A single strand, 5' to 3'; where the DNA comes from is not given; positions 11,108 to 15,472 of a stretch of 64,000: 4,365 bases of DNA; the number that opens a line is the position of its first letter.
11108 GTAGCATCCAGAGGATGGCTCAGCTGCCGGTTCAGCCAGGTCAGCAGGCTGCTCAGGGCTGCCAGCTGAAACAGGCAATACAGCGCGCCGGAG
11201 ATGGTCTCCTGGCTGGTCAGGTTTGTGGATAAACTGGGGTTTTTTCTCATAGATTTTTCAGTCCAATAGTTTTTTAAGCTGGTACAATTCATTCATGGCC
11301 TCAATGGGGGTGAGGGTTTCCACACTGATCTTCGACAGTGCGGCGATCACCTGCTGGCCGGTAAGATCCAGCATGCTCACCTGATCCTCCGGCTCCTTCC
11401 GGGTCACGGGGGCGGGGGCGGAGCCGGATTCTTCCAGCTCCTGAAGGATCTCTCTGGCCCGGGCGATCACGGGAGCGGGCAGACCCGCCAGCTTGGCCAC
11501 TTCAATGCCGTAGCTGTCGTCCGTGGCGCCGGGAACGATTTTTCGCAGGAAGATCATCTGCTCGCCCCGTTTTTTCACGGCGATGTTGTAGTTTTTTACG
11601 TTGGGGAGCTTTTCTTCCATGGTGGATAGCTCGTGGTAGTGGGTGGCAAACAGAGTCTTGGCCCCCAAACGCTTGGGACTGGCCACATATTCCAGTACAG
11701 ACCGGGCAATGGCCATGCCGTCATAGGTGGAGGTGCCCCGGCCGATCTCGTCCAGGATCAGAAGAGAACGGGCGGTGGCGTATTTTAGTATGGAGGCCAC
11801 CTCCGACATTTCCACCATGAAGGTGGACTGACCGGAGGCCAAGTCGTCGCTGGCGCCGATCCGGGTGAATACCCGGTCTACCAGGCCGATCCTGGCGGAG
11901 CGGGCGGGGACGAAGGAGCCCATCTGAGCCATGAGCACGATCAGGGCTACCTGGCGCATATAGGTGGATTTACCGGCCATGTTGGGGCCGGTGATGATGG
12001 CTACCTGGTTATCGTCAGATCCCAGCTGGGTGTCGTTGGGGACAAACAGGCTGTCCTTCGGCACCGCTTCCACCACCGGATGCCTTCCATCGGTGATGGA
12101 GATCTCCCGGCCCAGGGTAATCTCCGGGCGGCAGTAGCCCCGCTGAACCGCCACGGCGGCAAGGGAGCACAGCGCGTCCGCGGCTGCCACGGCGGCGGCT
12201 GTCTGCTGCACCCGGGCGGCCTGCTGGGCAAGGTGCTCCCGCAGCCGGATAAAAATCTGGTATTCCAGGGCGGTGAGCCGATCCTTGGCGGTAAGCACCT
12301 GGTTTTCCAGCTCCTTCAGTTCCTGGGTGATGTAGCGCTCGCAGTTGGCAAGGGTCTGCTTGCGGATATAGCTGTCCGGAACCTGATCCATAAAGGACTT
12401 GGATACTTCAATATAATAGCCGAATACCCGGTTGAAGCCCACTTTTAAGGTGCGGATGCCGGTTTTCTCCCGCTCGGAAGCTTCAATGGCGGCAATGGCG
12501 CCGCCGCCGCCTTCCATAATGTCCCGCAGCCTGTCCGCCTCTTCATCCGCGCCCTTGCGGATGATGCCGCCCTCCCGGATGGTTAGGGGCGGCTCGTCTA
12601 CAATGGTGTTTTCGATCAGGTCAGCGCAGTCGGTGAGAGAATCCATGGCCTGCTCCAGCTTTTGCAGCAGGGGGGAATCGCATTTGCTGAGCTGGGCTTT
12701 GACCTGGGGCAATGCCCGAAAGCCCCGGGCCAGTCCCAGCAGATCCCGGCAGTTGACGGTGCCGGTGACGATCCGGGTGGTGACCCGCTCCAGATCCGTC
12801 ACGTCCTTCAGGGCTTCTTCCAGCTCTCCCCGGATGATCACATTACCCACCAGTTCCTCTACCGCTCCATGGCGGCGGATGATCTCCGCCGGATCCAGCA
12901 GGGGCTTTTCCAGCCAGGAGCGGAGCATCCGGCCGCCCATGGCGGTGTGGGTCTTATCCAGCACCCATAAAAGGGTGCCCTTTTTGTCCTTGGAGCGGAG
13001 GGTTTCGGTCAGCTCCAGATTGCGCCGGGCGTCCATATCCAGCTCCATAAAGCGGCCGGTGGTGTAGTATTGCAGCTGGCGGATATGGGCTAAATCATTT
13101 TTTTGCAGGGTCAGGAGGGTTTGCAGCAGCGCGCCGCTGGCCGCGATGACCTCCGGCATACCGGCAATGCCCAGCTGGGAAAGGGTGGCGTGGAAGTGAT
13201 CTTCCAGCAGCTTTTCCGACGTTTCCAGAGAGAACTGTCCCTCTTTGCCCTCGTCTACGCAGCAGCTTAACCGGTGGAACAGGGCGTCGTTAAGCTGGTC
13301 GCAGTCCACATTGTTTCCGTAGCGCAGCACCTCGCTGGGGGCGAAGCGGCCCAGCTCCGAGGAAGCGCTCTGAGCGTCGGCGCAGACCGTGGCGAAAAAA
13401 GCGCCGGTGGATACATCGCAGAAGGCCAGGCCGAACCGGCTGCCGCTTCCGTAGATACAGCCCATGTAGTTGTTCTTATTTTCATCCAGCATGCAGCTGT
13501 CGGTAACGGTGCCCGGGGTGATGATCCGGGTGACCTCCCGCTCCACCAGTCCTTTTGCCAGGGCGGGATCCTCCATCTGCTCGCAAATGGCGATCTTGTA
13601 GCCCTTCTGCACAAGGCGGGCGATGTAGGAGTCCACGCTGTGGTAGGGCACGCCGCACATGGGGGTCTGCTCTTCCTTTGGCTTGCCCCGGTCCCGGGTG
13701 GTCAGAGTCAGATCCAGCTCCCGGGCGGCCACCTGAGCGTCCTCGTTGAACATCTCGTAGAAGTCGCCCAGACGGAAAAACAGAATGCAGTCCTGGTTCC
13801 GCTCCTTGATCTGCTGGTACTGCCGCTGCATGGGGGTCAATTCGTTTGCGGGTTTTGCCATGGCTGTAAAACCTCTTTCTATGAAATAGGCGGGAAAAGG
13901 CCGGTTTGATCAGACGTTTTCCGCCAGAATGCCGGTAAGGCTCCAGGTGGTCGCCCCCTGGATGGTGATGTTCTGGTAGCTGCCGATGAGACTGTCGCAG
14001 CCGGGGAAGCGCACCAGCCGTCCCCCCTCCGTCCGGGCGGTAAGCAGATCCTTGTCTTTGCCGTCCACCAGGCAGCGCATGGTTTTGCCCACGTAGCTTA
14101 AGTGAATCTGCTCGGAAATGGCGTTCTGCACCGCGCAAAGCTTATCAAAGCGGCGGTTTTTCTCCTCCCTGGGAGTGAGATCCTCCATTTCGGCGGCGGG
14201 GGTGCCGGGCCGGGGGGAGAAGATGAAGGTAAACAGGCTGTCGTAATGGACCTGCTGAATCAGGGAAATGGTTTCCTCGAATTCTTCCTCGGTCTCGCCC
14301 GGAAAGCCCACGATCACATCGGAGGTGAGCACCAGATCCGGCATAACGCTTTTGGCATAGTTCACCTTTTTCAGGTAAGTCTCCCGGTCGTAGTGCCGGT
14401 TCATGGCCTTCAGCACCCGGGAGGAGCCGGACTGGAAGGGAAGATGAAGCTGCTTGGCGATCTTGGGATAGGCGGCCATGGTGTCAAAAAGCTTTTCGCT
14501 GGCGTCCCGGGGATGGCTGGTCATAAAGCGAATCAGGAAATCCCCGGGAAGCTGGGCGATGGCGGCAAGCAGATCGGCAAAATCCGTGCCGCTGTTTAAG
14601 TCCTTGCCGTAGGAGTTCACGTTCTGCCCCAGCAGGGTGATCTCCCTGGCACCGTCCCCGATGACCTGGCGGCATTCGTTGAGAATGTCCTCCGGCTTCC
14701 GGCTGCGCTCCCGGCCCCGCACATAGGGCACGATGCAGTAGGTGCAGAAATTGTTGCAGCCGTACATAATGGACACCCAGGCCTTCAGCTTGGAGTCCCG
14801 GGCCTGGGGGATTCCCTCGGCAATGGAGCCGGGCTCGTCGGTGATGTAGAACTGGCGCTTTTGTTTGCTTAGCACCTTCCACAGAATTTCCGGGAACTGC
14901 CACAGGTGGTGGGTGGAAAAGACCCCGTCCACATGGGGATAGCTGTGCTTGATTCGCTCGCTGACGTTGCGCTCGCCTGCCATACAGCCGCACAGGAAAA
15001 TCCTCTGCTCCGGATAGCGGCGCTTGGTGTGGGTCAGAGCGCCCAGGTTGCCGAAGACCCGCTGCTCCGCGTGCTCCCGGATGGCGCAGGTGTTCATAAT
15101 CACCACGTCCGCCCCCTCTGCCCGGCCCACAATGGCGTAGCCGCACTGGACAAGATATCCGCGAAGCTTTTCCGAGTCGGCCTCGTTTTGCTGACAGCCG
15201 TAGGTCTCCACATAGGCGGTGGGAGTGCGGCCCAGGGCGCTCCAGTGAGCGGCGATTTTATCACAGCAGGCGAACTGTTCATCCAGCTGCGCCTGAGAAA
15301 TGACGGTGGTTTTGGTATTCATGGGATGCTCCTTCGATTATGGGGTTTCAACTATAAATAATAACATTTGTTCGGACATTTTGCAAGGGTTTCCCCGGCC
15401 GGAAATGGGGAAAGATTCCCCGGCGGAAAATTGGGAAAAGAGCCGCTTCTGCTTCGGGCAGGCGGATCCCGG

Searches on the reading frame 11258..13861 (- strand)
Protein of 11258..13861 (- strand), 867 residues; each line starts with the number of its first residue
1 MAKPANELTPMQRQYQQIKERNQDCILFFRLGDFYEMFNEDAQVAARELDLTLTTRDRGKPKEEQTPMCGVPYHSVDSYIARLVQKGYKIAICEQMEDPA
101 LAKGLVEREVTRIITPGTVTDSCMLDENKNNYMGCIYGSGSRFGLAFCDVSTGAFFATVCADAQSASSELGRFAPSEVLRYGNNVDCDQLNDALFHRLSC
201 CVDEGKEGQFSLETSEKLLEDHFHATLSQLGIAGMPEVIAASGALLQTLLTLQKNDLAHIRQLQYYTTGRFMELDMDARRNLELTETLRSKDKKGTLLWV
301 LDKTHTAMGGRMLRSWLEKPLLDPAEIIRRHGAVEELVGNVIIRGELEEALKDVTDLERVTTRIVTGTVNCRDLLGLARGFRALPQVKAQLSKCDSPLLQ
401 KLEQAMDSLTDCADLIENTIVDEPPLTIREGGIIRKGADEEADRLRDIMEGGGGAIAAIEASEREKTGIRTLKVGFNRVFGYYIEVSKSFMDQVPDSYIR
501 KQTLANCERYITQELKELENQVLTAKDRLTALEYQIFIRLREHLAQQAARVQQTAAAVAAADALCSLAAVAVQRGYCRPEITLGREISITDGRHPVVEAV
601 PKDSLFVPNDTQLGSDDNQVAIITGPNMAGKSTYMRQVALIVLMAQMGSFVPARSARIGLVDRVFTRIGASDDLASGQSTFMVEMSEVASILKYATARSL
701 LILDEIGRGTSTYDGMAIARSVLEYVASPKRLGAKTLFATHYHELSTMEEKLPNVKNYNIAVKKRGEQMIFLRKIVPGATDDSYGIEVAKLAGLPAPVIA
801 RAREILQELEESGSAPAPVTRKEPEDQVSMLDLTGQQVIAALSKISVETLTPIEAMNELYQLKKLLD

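Call 66: search_protein_families(library=pfam, proteins=[window:11258-13861:-], max_evalue=0.001)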
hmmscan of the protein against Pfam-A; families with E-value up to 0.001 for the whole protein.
window:11258-13861:- (867 aa): 5 families
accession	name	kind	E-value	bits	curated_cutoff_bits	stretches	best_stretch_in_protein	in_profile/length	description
PF00488.27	MutS_V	-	2e-85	286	30.2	1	622-810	2-188/188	MutS domain V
PF05192.23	MutS_III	-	2.9e-56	191.3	34.1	1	278-568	2-194/194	MutS domain III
PF01624.25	MutS_I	-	5.7e-48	162.3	20.6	1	9-122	1-112/113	MutS domain I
PF05190.23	MutS_IV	-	3e-28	98.4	22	1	437-528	1-92/92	MutS family domain IV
PF05188.22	MutS_II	-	3e-16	60.5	25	1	131-261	1-133/133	MutS domain II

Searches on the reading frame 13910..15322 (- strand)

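Call 66: search_protein_families(library=pfam, proteins=[window:13910-15322:-], max_evalue=0.001)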
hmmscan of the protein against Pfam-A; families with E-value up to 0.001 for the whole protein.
window:13910-15322:- (470 aa): 3 families
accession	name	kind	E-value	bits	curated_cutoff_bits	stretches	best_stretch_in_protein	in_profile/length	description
PF04055.27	Radical_SAM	-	1.8e-30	106.7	29.5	1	183-355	1-166/166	Radical SAM superfamily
PF00919.26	UPF0004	-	6.3e-25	87.5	27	1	36-135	2-97/98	Uncharacterized protein family UPF0004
PF01938.26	TRAM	-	1.5e-06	28.4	21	1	409-466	2-60/61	TRAM domain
